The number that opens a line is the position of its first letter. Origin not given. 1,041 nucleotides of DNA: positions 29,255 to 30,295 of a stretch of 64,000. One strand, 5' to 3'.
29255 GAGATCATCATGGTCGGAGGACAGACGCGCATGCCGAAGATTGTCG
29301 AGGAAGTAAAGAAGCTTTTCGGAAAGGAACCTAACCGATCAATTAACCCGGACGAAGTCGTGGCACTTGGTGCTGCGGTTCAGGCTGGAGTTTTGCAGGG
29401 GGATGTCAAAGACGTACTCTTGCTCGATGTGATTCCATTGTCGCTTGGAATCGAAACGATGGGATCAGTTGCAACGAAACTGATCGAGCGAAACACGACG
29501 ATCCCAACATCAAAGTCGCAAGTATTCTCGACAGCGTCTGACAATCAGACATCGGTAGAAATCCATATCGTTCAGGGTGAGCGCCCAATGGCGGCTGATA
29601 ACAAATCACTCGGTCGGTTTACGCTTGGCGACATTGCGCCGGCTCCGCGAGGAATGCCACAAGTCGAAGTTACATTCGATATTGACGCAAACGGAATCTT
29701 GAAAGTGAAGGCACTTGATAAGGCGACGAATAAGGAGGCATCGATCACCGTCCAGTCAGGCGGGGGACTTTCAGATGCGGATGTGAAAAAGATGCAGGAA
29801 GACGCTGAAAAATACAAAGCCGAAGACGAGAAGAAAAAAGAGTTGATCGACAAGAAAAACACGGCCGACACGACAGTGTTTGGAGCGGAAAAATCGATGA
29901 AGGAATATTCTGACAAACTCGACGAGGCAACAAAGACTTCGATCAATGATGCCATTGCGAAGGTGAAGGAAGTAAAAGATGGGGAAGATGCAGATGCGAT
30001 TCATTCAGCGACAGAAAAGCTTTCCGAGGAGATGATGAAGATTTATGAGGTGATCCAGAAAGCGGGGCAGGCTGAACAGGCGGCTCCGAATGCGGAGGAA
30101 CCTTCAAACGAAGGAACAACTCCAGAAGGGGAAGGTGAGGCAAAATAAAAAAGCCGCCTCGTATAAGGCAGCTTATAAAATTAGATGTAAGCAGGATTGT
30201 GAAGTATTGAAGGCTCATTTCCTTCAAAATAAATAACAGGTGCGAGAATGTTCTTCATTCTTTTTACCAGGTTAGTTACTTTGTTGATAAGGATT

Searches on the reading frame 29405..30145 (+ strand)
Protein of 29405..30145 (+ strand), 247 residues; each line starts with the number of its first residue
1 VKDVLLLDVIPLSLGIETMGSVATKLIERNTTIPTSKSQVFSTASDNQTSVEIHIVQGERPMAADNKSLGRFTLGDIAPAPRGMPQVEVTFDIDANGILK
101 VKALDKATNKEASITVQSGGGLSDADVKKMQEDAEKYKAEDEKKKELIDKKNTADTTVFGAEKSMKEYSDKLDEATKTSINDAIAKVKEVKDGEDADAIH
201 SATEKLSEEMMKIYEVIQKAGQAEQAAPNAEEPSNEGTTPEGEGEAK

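Call 42: find_related_loci(query=window:29405-30145:+, collection=genome_contigs, flank=10000)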
Query window:29405-30145:+ (247 aa) in genome_contigs; peptide patterns used: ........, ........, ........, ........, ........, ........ (x = any residue, [..] = any of these).
600 stretches matched a pattern (row limit reached: there are more); 585 encode a relative of the query (tblastn E <= 1e-3); the best 80 are kept; 80 distinct loci.
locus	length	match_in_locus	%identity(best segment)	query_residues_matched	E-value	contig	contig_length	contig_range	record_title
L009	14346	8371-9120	80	1-247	2e-127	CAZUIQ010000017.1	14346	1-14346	MAG TPA_asm: uncultured Candidatus Saccharibacteria bacterium isolate SRP285395_co1_163 genome assembly, contig: NODE_67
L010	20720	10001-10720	63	1-240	2e-95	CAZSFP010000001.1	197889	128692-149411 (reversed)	MAG TPA_asm: uncultured Candidatus Saccharibacteria bacterium isolate SRP342105_co1_388 genome assembly, contig: NODE_65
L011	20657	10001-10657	68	1-219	8e-94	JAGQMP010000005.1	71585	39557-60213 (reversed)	MAG: Patescibacteria group bacterium isolate HKST-UBA45 2012-05-30_1_(paired)_contig_24334, whole genome shotgun sequenc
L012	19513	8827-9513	66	1-226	3e-93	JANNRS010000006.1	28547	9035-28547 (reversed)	MAG: Candidatus Paceibacterota bacterium isolate SOY_31_metabat_326 SOY_31_k141_2332763, whole genome shotgun sequence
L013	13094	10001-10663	67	1-221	6e-93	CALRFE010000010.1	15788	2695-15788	MAG: Candidatus Nomurabacteria bacterium isolate Ike-100m-32 genome assembly, contig: Ike-100-c1313, whole genome shotgu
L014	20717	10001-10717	61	1-244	2e-91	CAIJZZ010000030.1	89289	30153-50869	uncultured bacterium isolate AlinenLipids_bin-6792 genome assembly, contig: bin-6792:30/78, whole genome shotgun sequenc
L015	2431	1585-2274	65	1-230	1e-94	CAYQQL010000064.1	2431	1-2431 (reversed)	MAG TPA_asm: uncultured Candidatus Saccharibacteria bacterium isolate SRP286056_co3_38 genome assembly, contig: NODE_810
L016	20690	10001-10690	66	1-232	3e-91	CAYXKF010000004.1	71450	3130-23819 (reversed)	MAG TPA_asm: uncultured Candidatus Saccharibacteria bacterium isolate SRP257259_co1_189 genome assembly, contig: NODE_33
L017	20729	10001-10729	62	1-246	2e-91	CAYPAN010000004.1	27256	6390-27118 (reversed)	MAG TPA_asm: uncultured Candidatus Saccharibacteria bacterium isolate binchicken_co241_293 genome assembly, contig: NODE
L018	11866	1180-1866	63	1-229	5e-91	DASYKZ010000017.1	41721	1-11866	MAG TPA_asm: Candidatus Paceibacterota bacterium isolate SMAG_U4335 k141_1418415, whole genome shotgun sequence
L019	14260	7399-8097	63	1-235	1e-90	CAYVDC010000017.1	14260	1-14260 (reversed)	MAG TPA_asm: uncultured Candidatus Saccharibacteria bacterium isolate SRP170004_co1_265 genome assembly, contig: NODE_67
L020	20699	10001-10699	61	1-236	3e-90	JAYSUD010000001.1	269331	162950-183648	MAG: bacterium isolate GFS_12610 GFS_12610_0, whole genome shotgun sequence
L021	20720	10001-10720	62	1-245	2e-90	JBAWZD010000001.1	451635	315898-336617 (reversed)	MAG: bacterium isolate ELA106 MAG106_1, whole genome shotgun sequence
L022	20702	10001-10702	64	1-237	1e-89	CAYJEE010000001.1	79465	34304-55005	MAG TPA_asm: uncultured Candidatus Saccharibacteria bacterium isolate ERP123247_co1_78 genome assembly, contig: NODE_132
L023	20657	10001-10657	66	1-219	9e-90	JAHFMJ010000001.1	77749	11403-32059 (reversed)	MAG: Candidatus Kaiserbacteria bacterium isolate nzgw454 NODE_88_length_77750_cov_5.246403, whole genome shotgun sequenc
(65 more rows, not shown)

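Call 72: search_protein_families(library=pfam, proteins=[L009:5653-5952:+, L009:5958-6188:+, L009:6679-7212:+, L009:2599-3090:+], max_evalue=0.1)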
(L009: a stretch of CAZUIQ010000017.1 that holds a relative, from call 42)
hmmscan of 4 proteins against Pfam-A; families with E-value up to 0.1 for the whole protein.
L009:5653-5952:+ (100 aa): 0 families

L009:5958-6188:+ (77 aa): 1 family
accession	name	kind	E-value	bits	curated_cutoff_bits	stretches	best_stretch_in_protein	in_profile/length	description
PF07927.17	HicA_toxin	-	2.9e-08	34.1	27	1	11-69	2-58/58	HicA toxin of bacterial toxin-antitoxin,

L009:6679-7212:+ (178 aa): 5 families
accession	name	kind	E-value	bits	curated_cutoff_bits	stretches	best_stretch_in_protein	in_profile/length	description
PF13238.12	AAA_18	-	4.2e-08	34.1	29.4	1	4-129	1-115/128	AAA domain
PF01202.28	SKI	-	0.00022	21.9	22.1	1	11-176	2-158/159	Shikimate kinase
PF01121.26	CoaE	-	0.00061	20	27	1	5-33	4-32/180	Dephospho-CoA kinase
PF13521.12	AAA_28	-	0.0037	17.9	27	0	3-28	1-27/164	AAA domain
PF00004.35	AAA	-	0.061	14.2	21.2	0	4-97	1-110/131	ATPase family associated with various cellular activities (AAA)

L009:2599-3090:+ (164 aa): 0 families

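Call 97: search_protein_families(library=pfam, proteins=[L016:7894-8490:+], max_evalue=0.01)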
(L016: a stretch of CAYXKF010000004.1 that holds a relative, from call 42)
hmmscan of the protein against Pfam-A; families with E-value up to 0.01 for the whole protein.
L016:7894-8490:+ (199 aa): 2 families
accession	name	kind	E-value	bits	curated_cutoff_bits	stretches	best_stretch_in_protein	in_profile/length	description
PF01025.24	GrpE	-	5.5e-36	124.2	25.8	1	37-197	7-164/165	GrpE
PF25764.1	KIF21A_4th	-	0.0066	16.6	33.1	0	28-92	48-112/183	KIF21A-like domain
